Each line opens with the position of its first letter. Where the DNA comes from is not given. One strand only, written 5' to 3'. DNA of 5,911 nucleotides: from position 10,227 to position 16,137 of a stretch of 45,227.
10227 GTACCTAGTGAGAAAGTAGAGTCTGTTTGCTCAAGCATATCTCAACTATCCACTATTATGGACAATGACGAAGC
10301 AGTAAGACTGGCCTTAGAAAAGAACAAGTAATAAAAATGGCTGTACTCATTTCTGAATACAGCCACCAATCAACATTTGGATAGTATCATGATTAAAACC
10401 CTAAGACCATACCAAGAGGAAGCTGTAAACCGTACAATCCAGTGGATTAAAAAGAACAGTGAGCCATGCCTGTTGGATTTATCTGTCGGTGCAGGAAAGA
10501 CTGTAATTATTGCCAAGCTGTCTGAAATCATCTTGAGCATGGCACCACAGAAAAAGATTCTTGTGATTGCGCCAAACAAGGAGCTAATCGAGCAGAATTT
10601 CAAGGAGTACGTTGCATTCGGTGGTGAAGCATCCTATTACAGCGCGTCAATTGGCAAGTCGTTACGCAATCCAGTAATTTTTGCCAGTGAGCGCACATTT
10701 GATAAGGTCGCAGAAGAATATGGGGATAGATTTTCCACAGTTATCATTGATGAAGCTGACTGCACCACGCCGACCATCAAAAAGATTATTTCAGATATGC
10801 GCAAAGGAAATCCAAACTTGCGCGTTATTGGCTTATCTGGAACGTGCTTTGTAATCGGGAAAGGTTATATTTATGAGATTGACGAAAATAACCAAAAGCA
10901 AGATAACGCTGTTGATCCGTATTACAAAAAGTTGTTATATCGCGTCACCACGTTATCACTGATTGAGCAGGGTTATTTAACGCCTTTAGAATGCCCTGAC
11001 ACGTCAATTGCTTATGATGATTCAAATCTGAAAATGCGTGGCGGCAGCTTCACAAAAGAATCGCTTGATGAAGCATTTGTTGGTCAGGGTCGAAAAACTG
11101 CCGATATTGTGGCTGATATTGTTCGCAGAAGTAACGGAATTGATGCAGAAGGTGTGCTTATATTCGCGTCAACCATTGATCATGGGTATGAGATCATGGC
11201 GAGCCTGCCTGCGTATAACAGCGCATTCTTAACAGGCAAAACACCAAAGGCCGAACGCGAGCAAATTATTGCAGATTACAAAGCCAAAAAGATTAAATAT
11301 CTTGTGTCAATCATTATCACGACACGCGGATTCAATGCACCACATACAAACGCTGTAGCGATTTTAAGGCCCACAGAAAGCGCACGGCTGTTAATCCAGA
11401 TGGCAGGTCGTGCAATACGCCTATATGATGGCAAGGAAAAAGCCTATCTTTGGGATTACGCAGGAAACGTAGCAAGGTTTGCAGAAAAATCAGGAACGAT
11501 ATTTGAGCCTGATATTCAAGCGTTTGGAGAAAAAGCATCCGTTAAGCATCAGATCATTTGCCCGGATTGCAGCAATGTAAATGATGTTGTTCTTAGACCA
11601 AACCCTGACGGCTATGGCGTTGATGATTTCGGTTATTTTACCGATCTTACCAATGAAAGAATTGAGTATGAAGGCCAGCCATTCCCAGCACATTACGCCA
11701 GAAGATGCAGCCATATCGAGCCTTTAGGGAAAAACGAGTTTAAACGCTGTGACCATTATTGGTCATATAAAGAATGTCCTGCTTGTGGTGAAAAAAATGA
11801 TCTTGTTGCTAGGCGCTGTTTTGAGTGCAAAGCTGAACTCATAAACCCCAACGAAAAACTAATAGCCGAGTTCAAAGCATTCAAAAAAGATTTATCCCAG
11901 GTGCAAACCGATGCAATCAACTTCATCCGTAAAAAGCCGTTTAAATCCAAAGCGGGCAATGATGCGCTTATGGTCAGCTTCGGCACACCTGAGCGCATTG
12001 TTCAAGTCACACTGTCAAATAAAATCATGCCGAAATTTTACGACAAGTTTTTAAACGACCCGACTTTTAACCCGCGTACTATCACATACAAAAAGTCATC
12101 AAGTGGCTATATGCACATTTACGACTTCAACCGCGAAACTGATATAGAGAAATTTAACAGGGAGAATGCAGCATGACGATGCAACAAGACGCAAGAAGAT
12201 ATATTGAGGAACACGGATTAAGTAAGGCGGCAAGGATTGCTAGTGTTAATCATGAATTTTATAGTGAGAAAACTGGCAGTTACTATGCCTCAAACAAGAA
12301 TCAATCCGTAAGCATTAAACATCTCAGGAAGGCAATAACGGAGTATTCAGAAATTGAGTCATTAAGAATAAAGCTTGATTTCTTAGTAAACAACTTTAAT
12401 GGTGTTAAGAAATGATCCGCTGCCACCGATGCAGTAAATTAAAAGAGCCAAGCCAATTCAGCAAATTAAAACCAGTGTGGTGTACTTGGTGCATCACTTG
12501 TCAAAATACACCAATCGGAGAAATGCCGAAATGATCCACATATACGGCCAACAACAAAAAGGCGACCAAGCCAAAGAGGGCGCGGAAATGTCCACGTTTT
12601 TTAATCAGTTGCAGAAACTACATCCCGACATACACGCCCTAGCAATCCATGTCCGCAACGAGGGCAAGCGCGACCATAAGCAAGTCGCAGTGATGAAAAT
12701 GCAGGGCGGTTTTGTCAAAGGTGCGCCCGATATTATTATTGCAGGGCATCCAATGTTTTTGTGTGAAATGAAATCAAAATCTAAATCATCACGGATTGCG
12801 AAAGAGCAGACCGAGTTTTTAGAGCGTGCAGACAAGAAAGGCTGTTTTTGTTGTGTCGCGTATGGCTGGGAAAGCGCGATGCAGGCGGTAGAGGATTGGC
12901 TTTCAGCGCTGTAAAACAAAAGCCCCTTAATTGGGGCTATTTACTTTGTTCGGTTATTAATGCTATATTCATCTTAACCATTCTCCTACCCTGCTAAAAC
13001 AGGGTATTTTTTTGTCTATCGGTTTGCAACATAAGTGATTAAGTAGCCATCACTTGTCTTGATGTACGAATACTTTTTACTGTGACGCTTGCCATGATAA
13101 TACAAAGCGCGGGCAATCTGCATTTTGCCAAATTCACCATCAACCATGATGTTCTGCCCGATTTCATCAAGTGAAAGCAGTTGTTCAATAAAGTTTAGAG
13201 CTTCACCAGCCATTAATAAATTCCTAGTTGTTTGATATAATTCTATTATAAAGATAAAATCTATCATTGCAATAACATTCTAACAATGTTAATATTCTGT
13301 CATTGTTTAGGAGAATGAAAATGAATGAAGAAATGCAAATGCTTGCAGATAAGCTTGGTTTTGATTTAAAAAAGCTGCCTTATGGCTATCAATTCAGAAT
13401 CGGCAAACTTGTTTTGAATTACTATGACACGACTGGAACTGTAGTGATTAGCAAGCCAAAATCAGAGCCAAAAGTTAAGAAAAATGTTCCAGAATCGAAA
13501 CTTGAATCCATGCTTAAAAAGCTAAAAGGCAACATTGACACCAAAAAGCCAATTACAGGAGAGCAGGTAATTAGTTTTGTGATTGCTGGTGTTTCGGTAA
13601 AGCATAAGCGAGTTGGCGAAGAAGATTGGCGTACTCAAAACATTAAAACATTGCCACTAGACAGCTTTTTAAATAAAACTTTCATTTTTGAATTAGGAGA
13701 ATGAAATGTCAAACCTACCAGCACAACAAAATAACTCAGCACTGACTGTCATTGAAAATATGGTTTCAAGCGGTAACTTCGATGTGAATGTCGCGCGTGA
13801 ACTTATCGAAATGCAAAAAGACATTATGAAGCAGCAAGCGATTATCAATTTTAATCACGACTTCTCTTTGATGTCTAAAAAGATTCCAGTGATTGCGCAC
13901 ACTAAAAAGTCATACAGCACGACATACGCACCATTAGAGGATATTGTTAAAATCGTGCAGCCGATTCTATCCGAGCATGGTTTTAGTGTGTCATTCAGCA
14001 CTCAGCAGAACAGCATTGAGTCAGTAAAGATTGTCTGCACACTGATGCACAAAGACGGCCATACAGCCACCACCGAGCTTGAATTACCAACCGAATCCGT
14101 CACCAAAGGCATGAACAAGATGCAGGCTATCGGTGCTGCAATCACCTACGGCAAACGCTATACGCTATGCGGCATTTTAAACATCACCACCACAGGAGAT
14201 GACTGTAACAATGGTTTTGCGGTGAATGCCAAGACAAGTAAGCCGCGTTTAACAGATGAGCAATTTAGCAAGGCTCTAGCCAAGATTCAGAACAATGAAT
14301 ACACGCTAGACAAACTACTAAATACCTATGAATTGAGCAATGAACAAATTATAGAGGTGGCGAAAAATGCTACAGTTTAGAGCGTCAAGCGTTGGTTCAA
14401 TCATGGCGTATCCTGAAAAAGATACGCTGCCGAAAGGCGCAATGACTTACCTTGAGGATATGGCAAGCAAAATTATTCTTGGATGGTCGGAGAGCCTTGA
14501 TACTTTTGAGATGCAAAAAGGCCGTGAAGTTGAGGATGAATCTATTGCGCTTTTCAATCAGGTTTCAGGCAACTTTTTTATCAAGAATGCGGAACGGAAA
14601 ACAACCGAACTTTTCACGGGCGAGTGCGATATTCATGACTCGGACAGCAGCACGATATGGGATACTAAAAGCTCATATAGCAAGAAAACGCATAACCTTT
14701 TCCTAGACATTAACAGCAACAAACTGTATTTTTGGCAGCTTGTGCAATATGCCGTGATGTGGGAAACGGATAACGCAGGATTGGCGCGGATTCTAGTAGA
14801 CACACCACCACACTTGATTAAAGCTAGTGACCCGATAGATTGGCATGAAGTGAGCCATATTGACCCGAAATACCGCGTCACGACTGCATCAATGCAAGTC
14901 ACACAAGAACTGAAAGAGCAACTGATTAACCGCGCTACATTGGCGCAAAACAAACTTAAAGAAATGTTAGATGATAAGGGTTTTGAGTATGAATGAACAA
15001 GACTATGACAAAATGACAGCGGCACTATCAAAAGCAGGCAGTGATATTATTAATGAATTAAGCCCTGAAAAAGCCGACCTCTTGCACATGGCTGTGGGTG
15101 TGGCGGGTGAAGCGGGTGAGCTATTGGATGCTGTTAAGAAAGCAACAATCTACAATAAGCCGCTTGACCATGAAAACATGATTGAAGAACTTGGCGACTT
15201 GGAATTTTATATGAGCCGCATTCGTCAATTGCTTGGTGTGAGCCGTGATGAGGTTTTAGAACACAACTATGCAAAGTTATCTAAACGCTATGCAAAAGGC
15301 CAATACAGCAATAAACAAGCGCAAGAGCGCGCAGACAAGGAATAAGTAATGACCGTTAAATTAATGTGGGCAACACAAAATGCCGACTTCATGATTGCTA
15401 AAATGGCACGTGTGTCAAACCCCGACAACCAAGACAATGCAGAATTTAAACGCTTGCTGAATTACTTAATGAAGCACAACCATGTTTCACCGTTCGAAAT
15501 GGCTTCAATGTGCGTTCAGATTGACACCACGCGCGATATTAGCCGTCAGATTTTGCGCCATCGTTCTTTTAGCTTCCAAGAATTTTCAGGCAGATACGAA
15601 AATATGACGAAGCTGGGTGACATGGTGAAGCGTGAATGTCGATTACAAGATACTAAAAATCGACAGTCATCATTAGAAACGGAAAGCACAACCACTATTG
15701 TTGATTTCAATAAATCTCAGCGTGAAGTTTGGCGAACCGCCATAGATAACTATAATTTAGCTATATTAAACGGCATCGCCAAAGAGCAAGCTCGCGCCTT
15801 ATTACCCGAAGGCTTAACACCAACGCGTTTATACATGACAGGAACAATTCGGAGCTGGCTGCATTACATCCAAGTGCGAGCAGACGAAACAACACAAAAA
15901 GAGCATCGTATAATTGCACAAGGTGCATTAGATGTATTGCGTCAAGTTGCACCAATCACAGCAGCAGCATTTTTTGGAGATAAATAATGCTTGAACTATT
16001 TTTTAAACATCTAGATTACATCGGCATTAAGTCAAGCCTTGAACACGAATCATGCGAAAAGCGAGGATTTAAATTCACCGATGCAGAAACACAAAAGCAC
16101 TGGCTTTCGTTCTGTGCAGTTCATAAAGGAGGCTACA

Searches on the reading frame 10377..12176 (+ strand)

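Call 22: search_protein_families(library=phrogs, proteins=[window:10377-12176:+], max_evalue=0.001)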
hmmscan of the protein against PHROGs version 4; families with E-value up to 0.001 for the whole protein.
window:10377-12176:+ (599 aa): 9 families
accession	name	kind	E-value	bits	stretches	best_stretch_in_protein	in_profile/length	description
phrog_16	-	DNA, RNA and nucleotide metabolism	1.2e-79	269.7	1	6-505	270-682/986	DNA helicase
phrog_9690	-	DNA, RNA and nucleotide metabolism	1.1e-16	61.8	1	112-366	34-273/306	DNA helicase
phrog_62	-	DNA, RNA and nucleotide metabolism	1e-13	50.7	1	4-156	692-848/1881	DNA helicase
phrog_16259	-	DNA, RNA and nucleotide metabolism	2.2e-10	41.3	1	8-141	117-248/330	DNA helicase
phrog_16694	-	unknown function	1e-08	34.6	1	7-78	273-344/1010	-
phrog_34481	-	unknown function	8.6e-08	33.1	1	11-98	33-119/132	-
phrog_2488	-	DNA, RNA and nucleotide metabolism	3.2e-05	23.9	1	7-78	17-91/579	DNA helicase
phrog_3830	-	unknown function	7.1e-05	22.2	1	7-156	265-435/1032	-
phrog_27849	-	unknown function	0.00036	19.8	0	285-366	476-562/664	-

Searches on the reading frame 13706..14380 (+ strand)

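Call 65: search_protein_families(library=phrogs, proteins=[window:13706-14380:+], max_evalue=0.00001)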
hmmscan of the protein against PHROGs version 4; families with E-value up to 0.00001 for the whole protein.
window:13706-14380:+ (224 aa): 4 families
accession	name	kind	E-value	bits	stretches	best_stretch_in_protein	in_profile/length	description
phrog_155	-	DNA, RNA and nucleotide metabolism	9.4e-41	141.4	1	5-218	24-260/308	Erf-like ssDNA annealing protein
phrog_2324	-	DNA, RNA and nucleotide metabolism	9.3e-25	88.3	1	42-195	4-155/193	Erf-like ssDNA annealing protein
phrog_34817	-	unknown function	5.2e-13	49.9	1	65-185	38-153/291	-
phrog_10003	-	other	1.3e-07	32.3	1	66-174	64-174/297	recombinase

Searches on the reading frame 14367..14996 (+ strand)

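Call 65: search_protein_families(library=phrogs, proteins=[window:14367-14996:+], max_evalue=0.00001)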
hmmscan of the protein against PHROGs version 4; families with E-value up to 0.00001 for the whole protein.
window:14367-14996:+ (209 aa): 1 family
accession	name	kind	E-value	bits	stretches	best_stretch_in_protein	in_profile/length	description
phrog_5715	-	DNA, RNA and nucleotide metabolism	1.4e-49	169.5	1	1-202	1-210/213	exonuclease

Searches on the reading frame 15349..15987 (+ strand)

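Call 65: search_protein_families(library=phrogs, proteins=[window:15349-15987:+], max_evalue=0.00001)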
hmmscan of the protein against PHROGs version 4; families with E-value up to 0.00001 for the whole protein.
window:15349-15987:+ (212 aa): 3 families
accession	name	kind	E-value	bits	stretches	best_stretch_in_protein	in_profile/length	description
phrog_85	-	DNA, RNA and nucleotide metabolism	3e-61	209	1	1-208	371-583/866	thymidylate synthase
phrog_10644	-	DNA, RNA and nucleotide metabolism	3e-42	145.5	1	54-208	1-154/160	thymidylate synthase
phrog_22708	-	DNA, RNA and nucleotide metabolism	1.8e-12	48.1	1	2-93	30-133/242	thymidylate synthase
